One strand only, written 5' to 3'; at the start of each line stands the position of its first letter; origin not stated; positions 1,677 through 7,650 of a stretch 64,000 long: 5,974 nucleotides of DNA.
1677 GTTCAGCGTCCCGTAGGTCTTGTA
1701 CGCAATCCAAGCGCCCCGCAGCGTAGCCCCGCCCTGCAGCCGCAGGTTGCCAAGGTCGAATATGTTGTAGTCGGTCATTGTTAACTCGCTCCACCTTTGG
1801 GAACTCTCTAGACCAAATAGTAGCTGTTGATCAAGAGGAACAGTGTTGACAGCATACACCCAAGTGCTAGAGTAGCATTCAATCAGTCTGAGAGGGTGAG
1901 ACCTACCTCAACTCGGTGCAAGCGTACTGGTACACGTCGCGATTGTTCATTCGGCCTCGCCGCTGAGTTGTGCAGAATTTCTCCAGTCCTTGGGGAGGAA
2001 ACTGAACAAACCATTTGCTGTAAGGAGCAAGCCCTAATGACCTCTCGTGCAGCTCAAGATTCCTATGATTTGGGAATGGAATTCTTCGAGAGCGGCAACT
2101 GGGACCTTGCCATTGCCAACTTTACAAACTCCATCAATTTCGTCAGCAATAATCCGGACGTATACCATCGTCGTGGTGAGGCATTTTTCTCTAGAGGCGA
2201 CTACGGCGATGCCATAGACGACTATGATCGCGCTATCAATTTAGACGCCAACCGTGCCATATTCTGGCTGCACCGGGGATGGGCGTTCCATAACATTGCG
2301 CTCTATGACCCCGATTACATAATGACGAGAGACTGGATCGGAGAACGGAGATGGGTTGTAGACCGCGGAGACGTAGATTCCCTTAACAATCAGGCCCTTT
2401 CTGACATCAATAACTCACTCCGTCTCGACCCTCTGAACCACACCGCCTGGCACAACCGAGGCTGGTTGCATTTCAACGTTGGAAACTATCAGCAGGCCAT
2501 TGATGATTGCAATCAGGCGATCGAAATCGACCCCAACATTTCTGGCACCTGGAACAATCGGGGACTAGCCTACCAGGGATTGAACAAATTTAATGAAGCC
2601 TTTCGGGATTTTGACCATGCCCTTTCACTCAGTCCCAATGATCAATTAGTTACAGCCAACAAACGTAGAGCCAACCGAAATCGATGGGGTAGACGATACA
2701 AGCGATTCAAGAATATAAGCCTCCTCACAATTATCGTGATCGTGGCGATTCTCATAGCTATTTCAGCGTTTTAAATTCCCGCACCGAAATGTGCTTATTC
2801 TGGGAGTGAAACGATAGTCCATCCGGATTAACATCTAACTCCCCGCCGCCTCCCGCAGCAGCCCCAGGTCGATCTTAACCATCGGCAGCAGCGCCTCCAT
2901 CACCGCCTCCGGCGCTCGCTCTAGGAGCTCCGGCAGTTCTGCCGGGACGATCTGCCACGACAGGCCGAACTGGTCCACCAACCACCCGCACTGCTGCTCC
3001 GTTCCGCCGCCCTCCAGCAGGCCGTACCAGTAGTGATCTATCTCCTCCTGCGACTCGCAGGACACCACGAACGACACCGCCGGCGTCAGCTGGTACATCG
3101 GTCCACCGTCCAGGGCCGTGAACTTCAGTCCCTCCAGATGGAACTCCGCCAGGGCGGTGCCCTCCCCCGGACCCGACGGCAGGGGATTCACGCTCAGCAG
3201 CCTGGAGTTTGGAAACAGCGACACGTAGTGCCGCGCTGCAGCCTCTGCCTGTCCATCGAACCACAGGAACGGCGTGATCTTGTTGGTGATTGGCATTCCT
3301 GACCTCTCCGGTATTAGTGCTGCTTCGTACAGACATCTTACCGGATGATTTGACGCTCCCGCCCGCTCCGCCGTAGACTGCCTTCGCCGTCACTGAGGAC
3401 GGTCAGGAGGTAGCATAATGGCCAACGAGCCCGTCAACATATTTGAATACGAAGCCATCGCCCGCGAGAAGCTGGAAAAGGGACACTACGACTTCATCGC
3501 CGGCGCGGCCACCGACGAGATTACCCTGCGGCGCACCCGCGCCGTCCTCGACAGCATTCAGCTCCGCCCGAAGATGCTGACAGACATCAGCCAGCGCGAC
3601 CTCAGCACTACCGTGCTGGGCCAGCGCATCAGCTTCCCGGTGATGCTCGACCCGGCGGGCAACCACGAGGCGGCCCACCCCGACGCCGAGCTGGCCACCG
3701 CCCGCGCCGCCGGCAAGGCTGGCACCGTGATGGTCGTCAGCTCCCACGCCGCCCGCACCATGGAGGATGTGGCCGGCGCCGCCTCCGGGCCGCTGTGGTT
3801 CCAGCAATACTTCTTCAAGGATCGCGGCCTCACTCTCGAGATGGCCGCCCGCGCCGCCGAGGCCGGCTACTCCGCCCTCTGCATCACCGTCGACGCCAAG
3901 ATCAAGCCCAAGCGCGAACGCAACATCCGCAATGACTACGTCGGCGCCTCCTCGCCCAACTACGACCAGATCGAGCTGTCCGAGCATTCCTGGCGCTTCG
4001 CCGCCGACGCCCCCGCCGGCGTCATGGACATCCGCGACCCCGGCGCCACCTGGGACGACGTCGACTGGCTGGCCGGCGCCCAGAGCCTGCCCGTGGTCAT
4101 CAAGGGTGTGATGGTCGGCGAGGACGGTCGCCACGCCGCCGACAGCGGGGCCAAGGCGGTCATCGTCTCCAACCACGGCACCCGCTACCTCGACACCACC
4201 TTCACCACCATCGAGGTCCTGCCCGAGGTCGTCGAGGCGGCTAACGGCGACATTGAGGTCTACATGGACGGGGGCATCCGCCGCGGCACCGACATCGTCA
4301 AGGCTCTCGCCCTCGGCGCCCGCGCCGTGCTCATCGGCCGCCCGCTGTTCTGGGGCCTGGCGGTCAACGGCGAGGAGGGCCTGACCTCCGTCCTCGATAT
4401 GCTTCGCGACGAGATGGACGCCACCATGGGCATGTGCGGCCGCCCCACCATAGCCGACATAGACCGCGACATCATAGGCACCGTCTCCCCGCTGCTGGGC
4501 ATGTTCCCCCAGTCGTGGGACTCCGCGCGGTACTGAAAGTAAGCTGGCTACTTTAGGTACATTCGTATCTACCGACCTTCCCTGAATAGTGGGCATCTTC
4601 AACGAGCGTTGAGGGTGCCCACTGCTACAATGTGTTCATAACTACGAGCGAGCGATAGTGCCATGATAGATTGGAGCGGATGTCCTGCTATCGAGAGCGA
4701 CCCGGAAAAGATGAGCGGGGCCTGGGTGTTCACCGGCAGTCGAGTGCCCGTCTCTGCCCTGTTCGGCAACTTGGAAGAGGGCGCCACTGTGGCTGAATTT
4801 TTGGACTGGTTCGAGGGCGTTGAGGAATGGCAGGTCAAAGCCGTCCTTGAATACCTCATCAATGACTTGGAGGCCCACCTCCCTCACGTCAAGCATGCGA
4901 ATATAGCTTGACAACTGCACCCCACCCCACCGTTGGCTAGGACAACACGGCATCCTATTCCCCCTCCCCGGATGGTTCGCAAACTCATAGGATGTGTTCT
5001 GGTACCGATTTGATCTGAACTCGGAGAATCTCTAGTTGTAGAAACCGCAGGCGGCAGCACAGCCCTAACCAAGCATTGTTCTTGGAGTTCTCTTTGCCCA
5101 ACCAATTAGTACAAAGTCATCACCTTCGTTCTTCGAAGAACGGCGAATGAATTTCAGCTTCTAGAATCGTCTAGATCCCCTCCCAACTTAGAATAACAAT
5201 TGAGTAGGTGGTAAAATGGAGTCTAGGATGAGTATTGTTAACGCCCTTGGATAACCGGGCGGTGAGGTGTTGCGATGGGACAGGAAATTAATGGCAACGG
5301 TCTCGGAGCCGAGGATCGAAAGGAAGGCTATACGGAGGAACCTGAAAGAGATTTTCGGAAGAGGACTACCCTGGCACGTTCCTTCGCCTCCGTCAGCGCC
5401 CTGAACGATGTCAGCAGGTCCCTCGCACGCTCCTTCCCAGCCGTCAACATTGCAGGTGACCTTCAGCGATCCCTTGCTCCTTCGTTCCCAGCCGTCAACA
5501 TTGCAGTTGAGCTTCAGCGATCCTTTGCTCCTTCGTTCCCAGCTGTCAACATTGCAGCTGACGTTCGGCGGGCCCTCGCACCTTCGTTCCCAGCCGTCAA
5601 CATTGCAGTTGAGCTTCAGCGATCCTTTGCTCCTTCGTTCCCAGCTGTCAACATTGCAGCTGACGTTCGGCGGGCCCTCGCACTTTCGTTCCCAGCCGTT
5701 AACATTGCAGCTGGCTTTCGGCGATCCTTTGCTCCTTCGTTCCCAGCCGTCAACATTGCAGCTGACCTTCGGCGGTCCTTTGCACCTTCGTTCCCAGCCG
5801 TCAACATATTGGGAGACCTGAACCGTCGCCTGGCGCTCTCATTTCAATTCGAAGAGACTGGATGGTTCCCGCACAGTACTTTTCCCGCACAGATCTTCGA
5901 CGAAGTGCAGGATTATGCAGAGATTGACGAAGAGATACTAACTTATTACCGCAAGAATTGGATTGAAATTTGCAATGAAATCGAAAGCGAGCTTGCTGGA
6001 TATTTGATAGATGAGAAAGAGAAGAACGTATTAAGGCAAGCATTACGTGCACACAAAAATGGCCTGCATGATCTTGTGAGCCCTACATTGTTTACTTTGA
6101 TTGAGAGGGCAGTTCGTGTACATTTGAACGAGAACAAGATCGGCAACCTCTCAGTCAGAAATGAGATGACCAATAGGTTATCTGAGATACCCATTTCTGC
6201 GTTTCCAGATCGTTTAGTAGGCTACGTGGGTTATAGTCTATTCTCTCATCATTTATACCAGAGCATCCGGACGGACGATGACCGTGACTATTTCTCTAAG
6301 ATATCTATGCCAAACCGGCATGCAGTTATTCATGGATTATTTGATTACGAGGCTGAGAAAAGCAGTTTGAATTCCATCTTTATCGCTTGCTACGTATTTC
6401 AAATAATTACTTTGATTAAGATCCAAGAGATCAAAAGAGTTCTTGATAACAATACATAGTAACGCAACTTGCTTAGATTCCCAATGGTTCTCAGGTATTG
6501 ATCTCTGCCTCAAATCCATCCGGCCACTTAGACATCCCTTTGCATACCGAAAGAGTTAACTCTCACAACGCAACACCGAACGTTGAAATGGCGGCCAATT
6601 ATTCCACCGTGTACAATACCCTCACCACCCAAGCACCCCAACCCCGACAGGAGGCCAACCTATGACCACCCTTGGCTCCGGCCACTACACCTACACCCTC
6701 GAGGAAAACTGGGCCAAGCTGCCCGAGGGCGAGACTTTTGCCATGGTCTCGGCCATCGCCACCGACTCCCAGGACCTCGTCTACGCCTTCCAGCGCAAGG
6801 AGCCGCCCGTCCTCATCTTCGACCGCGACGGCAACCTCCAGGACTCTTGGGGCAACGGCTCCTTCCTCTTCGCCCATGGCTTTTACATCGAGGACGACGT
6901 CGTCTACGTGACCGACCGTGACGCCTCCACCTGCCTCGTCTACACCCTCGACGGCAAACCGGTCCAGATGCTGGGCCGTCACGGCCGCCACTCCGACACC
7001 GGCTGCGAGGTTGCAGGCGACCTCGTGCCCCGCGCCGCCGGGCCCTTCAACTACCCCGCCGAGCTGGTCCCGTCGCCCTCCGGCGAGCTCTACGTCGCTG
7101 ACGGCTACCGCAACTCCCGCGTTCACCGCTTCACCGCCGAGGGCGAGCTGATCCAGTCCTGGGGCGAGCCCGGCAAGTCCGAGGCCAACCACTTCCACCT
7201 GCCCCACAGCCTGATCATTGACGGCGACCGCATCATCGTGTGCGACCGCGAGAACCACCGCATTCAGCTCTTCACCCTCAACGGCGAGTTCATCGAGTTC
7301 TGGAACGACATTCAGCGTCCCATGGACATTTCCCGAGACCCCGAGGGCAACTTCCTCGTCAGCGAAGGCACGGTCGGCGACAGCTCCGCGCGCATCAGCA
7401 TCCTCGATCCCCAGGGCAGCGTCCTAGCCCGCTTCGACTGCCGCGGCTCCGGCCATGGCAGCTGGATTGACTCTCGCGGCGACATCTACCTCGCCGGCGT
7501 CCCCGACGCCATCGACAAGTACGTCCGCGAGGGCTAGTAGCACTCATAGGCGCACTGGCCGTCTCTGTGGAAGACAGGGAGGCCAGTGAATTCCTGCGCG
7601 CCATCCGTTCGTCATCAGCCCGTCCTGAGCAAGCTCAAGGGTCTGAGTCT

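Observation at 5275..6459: Repeat-fused HEPN-like protein in an AT-rich islet (candidate defence or toxin gene of unknown type)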

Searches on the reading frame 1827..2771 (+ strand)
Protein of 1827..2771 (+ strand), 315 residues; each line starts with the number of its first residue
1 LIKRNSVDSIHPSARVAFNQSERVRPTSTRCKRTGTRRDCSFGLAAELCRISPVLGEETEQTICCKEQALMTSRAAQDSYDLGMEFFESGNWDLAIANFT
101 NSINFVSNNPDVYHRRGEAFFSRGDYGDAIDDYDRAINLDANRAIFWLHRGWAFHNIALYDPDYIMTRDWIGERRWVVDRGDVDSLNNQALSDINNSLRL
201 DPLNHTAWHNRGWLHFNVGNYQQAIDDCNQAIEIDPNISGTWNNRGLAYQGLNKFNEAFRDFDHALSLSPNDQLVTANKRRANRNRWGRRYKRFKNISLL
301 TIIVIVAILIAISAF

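Call 69: search_protein_families(library=pfam, proteins=[window:1827-2771:+], max_evalue=0.001)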
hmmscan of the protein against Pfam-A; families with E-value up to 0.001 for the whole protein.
window:1827-2771:+ (315 aa): 16 families
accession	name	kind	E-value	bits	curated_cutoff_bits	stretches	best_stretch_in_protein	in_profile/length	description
PF00515.34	TPR_1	-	4.9e-35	118.4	27.8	3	207-237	3-33/34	Tetratricopeptide repeat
PF07719.23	TPR_2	-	1.8e-30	102.9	27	3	207-237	3-33/34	Tetratricopeptide repeat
PF13414.12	TPR_11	-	7.5e-26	90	26.8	3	117-156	1-40/42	TPR repeat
PF13181.12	TPR_8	-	1.5e-20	72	25.7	2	206-237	2-33/34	Tetratricopeptide repeat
PF13371.12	TPR_9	-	1.8e-18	66.7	35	2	189-236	13-60/73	Tetratricopeptide repeat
PF13431.12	TPR_17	-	8.8e-18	63.5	24.4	2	228-258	2-32/34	Tetratricopeptide repeat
PF13432.12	TPR_16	-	2.6e-14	53.8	32.7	2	80-140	1-61/65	Tetratricopeptide repeat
PF13424.12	TPR_12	-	1.8e-12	47.7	30.1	1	206-269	4-75/77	Tetratricopeptide repeat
PF13428.12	TPR_14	-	7.4e-11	42.1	23.5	0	110-150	1-41/44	Tetratricopeptide repeat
PF01239.28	PPTA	-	1.4e-08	34.4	29.5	1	189-215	3-29/32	Protein prenyltransferase alpha subunit repeat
PF13374.12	TPR_10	-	3.8e-08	33.5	27.5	0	243-268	6-31/42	Tetratricopeptide repeat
PF13174.12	TPR_6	-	4.9e-06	27.3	26.3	0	111-138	1-28/33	Tetratricopeptide repeat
PF23914.1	TPR_CcmH_CycH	-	3.7e-05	24.1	42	0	196-237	41-82/158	Cytochrome c-type biogenesis protein H TPR domain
PF14559.12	TPR_19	-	3.9e-05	24.3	25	0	87-142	2-57/68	Tetratricopeptide repeat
PF25575.1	TPR_BSK1_C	-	0.00011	22.5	42.2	0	210-271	47-109/118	Serine/threonine-protein kinase BSK1-like, TPR repeats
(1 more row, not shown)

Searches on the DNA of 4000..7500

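Call 73: search_rna_families(source=window, start=4000, end=7500, threshold=evalue, max_evalue=1)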
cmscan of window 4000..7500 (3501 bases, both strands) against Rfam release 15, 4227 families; matches with E-value up to 1: 1.
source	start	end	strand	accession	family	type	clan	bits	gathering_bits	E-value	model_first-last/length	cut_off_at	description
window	5373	5409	-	RF01739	Glutamine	Cis-reg; riboswitch;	-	20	35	0.6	1-53/53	no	Glutamine riboswitch aptamer (glnA leader)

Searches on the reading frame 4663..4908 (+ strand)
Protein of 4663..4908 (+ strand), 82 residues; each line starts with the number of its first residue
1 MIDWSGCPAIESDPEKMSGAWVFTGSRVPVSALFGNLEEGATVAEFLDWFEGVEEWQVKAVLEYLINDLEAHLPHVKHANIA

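Call 4: search_protein_families(library=pfam, proteins=[window:4663-4908:+], max_evalue=10)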
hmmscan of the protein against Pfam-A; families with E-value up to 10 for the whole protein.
window:4663-4908:+ (82 aa): 1 family
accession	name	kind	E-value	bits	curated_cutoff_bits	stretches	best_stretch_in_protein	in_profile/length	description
PF04255.20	DUF433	-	1.5e-14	54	23.6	1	10-64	1-55/56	Protein of unknown function (DUF433)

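Call 5: search_protein_families(library=padloc, proteins=[window:4663-4908:+], max_evalue=10)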
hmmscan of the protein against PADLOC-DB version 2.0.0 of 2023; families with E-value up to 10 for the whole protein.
window:4663-4908:+ (82 aa): 0 families

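Call 6: search_protein_families(library=ncbifam, proteins=[window:4663-4908:+], max_evalue=10)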
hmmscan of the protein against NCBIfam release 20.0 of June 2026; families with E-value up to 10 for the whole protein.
window:4663-4908:+ (82 aa): 0 families
